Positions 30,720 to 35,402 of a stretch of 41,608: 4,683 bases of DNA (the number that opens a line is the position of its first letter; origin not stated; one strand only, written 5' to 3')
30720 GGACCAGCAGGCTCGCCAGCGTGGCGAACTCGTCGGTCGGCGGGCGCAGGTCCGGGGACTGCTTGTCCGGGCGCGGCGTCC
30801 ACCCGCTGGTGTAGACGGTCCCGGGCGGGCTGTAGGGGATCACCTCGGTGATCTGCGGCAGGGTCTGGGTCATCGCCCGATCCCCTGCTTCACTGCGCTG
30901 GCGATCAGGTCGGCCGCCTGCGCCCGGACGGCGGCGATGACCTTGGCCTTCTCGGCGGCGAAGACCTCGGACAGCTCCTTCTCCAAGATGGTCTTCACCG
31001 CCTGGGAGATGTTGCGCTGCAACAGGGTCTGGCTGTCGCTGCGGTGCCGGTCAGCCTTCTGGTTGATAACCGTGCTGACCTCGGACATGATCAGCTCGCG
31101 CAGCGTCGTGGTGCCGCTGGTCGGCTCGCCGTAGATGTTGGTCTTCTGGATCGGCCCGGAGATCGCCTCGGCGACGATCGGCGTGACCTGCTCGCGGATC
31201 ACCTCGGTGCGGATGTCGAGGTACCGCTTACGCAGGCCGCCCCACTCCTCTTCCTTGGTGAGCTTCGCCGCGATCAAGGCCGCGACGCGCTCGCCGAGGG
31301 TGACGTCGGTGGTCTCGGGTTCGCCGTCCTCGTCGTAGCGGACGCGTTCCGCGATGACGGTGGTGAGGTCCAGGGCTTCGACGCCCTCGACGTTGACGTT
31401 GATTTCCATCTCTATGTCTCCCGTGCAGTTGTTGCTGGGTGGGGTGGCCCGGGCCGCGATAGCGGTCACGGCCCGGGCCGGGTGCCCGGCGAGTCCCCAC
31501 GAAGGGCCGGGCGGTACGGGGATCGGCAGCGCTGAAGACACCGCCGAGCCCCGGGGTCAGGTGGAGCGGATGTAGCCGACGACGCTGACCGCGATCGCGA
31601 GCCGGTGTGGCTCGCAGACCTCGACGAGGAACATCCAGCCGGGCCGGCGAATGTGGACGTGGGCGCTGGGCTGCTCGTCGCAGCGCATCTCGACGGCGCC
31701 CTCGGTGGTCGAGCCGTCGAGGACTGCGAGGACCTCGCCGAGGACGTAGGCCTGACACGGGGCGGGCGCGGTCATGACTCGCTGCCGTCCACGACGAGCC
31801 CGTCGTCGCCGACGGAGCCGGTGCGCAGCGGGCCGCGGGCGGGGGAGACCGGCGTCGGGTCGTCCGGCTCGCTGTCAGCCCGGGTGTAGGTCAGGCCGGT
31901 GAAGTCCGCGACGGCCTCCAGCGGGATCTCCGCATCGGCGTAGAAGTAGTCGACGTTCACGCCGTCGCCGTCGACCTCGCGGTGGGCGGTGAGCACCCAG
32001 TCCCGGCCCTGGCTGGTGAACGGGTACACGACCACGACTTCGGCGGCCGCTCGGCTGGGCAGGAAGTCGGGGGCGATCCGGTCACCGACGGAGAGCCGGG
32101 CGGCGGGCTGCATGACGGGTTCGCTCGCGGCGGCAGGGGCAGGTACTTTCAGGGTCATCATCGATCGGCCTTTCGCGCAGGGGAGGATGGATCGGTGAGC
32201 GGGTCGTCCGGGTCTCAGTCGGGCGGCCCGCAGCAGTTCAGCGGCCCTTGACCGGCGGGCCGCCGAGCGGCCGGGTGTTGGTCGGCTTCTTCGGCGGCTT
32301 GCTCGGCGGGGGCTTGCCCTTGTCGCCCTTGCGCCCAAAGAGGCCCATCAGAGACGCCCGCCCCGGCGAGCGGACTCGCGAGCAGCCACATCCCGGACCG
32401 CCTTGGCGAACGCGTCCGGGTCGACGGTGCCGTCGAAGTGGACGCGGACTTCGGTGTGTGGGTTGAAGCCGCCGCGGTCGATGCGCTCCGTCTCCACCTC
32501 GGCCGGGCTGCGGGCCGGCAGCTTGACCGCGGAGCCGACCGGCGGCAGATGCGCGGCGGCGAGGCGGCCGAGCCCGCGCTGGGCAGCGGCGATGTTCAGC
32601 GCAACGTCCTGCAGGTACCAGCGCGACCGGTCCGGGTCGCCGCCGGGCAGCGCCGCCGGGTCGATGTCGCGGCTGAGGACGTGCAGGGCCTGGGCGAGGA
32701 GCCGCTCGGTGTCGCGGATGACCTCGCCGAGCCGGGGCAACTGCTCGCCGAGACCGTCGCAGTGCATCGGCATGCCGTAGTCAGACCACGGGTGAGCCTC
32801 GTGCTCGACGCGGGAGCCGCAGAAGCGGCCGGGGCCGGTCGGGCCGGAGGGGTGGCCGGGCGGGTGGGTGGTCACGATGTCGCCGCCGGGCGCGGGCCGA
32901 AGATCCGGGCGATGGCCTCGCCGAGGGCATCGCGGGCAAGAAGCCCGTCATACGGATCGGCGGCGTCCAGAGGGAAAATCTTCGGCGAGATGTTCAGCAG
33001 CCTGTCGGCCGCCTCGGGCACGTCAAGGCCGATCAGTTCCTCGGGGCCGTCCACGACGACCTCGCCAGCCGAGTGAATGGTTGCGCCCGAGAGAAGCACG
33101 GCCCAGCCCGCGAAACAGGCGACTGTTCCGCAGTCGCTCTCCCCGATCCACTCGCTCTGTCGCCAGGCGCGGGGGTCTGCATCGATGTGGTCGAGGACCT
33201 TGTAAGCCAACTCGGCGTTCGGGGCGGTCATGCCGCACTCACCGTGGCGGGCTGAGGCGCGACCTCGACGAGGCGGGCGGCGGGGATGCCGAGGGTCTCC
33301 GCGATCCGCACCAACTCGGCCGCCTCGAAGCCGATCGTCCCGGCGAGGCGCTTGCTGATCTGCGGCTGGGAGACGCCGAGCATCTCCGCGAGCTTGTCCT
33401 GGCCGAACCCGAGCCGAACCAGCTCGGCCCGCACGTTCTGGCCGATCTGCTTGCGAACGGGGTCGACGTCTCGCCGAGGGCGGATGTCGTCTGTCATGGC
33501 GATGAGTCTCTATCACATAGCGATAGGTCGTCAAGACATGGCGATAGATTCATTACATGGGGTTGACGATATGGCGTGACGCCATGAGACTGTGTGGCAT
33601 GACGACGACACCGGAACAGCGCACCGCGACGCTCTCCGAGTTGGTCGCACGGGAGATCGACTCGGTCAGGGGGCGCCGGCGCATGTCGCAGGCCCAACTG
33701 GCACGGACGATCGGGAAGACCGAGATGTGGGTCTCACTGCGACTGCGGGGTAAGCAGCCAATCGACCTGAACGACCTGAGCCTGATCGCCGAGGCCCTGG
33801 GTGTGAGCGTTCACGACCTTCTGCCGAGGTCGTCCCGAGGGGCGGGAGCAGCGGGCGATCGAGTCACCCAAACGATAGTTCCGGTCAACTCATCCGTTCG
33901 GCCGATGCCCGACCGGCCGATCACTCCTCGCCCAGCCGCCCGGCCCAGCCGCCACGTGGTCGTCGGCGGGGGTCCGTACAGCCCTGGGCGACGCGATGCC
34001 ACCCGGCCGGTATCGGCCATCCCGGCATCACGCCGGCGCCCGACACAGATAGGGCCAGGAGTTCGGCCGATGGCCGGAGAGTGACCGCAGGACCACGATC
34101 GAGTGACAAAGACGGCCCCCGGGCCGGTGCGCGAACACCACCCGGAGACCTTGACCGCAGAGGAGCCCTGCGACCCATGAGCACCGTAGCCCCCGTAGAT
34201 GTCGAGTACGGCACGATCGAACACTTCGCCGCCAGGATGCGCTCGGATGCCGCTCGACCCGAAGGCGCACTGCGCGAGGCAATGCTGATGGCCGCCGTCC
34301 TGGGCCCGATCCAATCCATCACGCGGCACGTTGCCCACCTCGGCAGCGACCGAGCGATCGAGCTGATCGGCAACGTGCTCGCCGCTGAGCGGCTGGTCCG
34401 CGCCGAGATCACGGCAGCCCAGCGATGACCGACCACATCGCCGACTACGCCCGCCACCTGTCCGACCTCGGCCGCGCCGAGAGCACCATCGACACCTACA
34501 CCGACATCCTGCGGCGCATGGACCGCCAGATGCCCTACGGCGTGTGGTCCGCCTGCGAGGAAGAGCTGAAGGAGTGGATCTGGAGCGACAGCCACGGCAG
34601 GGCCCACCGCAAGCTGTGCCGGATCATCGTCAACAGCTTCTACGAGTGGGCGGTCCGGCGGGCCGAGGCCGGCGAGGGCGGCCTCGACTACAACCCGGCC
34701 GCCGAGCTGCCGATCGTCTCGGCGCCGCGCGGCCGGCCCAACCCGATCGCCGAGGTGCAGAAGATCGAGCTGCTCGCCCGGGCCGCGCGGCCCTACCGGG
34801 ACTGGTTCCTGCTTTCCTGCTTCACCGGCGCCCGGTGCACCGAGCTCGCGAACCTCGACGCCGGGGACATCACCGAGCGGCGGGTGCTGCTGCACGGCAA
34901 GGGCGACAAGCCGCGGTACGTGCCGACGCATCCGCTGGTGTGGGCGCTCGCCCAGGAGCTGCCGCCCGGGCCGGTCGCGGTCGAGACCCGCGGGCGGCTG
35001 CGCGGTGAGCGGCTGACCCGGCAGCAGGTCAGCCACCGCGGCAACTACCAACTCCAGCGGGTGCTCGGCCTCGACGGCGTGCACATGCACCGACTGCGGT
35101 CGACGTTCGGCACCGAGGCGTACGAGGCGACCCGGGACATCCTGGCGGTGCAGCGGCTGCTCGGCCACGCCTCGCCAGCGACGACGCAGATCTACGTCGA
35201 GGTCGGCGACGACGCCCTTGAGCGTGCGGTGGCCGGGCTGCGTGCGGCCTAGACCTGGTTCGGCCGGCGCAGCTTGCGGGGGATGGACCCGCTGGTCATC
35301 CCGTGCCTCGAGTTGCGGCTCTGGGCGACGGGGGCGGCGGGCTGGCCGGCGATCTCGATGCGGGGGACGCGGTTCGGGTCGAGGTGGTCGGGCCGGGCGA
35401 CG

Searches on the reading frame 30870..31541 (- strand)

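Call 90: search_protein_families(library=phrogs, proteins=[window:30870-31541:-], max_evalue=0.001)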
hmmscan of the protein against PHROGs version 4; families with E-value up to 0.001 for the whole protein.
window:30870-31541:- (223 aa): 1 family
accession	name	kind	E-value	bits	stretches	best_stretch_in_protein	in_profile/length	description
phrog_26090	-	unknown function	6e-12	47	1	68-210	17-163/172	-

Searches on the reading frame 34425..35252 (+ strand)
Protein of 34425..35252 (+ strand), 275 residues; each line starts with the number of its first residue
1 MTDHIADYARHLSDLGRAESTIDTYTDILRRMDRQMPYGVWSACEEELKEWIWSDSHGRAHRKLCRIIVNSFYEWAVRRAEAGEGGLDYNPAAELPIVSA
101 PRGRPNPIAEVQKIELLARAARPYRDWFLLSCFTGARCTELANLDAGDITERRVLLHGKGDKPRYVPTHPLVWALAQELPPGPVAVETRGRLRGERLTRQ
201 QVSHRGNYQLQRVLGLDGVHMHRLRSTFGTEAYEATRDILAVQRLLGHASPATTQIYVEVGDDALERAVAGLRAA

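Call 90: search_protein_families(library=phrogs, proteins=[window:34425-35252:+], max_evalue=0.001)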
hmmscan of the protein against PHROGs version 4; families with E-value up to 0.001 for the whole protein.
window:34425-35252:+ (275 aa): 3 families
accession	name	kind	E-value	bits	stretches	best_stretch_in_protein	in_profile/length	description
phrog_1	-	integration and excision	2.4e-30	107.4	1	7-270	172-445/611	integrase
phrog_216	-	integration and excision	2e-26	93.8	1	94-270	41-234/301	integrase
phrog_7269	-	integration and excision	4.1e-10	40.4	1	214-270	24-79/89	integrase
